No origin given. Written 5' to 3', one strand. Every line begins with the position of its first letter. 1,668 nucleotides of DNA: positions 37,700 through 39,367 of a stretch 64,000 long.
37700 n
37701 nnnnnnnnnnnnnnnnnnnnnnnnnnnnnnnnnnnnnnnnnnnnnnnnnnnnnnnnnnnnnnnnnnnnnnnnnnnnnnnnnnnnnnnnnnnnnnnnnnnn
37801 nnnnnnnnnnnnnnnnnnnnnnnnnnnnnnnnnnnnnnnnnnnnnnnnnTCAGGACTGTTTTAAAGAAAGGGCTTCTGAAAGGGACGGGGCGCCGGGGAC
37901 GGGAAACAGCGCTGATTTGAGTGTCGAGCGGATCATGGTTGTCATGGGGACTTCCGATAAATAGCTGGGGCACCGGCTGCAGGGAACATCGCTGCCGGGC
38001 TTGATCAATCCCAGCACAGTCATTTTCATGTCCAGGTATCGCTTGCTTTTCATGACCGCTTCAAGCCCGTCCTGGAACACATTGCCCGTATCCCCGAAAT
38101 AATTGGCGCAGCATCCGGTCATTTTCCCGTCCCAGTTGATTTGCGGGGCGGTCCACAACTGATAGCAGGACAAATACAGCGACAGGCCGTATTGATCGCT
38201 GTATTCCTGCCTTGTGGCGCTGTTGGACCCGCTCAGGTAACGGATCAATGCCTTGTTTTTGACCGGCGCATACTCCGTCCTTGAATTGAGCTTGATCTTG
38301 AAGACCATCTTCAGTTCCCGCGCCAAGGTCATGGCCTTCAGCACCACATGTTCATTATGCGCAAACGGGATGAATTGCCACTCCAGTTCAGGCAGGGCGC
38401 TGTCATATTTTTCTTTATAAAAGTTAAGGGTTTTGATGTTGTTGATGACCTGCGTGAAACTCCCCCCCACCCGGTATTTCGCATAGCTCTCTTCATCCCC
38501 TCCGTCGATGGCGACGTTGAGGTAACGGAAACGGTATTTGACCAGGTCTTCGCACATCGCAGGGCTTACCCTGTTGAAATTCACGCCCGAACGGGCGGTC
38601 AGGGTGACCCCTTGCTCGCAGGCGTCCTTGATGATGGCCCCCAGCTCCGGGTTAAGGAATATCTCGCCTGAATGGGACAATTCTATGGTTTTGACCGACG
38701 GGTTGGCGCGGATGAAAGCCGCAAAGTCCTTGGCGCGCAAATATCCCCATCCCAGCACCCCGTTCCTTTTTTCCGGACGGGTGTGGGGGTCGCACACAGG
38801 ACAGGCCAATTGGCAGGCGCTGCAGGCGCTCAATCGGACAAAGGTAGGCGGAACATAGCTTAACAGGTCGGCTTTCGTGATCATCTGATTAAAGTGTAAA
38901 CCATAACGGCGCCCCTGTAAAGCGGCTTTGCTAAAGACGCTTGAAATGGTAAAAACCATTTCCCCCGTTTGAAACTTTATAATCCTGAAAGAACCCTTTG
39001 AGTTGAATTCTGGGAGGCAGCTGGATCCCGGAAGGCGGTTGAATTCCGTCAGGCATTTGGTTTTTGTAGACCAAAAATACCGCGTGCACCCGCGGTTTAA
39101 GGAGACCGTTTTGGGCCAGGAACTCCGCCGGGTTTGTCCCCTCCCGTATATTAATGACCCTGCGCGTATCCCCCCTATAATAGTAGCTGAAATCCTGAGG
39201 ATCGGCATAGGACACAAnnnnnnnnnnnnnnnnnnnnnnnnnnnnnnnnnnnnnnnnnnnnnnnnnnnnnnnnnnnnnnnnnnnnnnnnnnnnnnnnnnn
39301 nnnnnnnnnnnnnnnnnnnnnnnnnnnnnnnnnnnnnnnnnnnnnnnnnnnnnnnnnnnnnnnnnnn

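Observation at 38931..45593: Arn/Ppm-Pmt-like lipid-linked sugar module: GT39-like GT-C transferase, Dpm1-like GT2, YdjC deacetylase, PP-loop ATPase, CE4 deacetylase, with DegT nearby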

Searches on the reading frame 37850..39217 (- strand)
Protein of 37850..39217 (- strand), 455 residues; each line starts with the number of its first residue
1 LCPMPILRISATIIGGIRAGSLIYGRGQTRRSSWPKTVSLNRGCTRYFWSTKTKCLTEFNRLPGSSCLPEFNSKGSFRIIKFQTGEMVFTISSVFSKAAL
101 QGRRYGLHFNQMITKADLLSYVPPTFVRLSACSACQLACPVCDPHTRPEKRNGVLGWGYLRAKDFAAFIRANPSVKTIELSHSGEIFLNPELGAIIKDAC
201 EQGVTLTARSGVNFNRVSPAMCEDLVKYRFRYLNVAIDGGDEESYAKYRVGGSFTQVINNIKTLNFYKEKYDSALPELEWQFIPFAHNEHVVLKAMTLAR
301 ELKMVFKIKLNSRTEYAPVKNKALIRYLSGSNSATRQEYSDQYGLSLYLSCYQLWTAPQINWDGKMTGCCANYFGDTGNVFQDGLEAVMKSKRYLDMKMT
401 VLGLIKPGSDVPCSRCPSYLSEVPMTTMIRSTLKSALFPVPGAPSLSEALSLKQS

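Call 4: search_protein_families(library=pfam, proteins=[window:37850-39217:-], max_evalue=0.01)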
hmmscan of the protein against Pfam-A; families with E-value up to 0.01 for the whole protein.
window:37850-39217:- (455 aa): 2 families
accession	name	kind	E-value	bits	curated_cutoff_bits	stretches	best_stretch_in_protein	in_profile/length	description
PF13186.11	SPASM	-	1.9e-07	31.7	21.5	1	351-417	1-67/67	Iron-sulfur cluster-binding domain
PF04055.27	Radical_SAM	-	5.5e-07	30.3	29.5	1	133-264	5-136/166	Radical SAM superfamily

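Call 6: search_protein_families(library=ncbifam, proteins=[window:37850-39217:-], max_evalue=0.001)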
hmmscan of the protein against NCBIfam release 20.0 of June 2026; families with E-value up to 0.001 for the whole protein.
window:37850-39217:- (455 aa): 6 families
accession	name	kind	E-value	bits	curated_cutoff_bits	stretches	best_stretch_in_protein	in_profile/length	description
TIGR04317.1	W_rSAM_matur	equivalog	2.8e-10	39.9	380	1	132-304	11-176/349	tungsten cofactor oxidoreductase radical SAM maturase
TIGR04311.1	rSAM_Geo_metal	subfamily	3.8e-07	29.5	400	1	129-289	7-164/423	radical SAM/SPASM family putative metalloenzyme maturase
NF033640.1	N_Twi_rSAM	subfamily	1.4e-05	24.4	170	0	351-416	5-69/398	twitch domain-containing radical SAM protein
NF050035.1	rSAM_WgK_link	exception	0.00014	21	650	1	121-268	5-147/367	radical SAM/SPASM peptide maturase WgkB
TIGR04053.2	TIGR04053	equivalog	0.00024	20.5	395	1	129-265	12-146/366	TIGR04053 family radical SAM/SPASM domain-containing protein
TIGR04321.1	spiroSPASM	subfamily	0.00028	19.7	250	0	111-265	217-377/510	spiro-SPASM protein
